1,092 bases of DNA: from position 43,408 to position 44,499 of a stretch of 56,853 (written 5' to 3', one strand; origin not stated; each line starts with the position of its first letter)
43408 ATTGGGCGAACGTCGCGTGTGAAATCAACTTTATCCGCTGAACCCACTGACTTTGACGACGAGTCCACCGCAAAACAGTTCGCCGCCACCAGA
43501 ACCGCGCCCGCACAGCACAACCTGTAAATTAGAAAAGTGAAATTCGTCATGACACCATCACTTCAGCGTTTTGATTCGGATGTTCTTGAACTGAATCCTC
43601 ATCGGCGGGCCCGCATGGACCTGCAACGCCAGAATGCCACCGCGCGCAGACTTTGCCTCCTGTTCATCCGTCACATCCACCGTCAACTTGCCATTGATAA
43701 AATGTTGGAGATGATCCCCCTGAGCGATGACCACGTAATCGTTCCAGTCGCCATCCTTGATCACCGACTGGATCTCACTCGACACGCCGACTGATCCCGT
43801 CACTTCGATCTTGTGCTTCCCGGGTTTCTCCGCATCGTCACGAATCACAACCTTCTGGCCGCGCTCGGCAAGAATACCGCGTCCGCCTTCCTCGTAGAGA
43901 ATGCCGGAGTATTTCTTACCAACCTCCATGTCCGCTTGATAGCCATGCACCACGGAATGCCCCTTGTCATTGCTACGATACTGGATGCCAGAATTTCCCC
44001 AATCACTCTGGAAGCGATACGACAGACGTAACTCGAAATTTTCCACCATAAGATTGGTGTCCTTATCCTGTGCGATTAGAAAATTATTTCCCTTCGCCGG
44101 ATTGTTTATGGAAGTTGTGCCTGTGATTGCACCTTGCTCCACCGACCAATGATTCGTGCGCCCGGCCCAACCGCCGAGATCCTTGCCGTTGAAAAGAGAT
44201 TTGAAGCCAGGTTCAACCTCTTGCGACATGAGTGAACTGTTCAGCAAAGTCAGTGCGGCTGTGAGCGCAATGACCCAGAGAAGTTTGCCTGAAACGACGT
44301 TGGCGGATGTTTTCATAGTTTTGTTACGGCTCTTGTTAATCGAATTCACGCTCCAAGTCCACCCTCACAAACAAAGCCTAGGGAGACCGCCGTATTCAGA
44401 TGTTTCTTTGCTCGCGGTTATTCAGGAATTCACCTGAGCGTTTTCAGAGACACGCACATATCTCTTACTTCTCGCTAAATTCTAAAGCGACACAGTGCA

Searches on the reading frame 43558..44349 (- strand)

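Call 79: search_protein_families(library=pfam, proteins=[window:43558-44349:-], max_evalue=0.00001)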
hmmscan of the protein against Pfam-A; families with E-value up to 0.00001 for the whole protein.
window:43558-44349:- (263 aa): 1 family
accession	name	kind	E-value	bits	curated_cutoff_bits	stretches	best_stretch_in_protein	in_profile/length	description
PF06439.18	3keto-disac_hyd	-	4.2e-36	125.2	26.8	1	48-260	1-187/187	3-keto-disaccharide hydrolase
